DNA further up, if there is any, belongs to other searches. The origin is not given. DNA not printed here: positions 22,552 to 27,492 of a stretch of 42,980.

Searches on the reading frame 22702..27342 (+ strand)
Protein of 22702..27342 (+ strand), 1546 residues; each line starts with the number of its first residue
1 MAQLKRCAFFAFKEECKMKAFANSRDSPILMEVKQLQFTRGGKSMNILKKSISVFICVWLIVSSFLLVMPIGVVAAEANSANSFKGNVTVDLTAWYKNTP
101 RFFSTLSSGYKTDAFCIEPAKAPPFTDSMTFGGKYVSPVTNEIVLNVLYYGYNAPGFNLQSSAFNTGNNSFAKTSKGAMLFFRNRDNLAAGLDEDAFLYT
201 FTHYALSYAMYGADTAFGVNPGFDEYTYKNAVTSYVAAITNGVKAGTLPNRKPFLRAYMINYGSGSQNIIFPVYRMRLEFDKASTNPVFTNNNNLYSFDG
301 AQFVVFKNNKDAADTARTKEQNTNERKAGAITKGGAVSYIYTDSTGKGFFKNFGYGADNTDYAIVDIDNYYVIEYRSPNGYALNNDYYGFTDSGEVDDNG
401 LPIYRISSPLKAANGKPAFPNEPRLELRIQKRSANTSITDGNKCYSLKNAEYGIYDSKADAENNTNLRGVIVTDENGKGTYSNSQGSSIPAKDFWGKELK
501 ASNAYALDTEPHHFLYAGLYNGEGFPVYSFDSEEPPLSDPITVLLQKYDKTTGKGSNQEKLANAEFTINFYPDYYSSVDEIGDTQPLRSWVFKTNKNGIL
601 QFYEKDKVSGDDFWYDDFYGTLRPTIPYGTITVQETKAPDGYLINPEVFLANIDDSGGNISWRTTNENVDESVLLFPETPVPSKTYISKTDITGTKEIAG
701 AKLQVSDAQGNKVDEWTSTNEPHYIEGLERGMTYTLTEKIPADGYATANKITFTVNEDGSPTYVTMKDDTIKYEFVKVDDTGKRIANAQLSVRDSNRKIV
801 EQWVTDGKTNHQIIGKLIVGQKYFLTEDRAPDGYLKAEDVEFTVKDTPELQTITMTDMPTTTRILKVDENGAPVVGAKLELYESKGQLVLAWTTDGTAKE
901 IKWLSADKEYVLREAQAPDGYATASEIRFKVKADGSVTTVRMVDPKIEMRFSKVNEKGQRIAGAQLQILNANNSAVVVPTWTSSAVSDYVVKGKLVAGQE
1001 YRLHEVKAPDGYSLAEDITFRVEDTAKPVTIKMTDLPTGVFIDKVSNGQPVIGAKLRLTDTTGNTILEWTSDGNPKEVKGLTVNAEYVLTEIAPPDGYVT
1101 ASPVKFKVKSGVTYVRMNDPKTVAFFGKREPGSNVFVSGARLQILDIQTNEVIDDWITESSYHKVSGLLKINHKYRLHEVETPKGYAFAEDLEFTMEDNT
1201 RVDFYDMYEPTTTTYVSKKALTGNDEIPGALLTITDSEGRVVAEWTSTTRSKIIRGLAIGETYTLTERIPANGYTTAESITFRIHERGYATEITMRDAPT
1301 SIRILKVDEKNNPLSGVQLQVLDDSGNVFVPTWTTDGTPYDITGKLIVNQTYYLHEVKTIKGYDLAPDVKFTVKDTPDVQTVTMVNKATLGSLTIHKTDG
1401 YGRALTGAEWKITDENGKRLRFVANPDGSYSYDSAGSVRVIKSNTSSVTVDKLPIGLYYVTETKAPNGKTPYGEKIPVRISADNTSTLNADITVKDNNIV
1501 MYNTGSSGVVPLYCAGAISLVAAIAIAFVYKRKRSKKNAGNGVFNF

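Call 8: search_protein_families(library=pfam, proteins=[window:22702-27342:+], max_evalue=0.01)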
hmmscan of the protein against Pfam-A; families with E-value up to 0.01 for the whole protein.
window:22702-27342:+ (1546 aa): 4 families
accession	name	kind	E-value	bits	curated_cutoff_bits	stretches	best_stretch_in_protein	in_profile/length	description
PF17802.7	SpaA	-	1e-120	394.6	23.1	11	1301-1387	2-90/91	Prealbumin-like fold domain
PF20610.3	TED_2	-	1.7e-07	31.7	27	1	111-237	29-122/131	Thioester domain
PF11974.14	bMG3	-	6.8e-06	26.4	34.9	0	1040-1074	17-51/103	Bacterial alpha-2-macroglobulin MG3 domain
PF13620.12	CarboxypepD_reg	-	0.00046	20.9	32.3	0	696-761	12-75/82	Carboxypeptidase regulatory-like domain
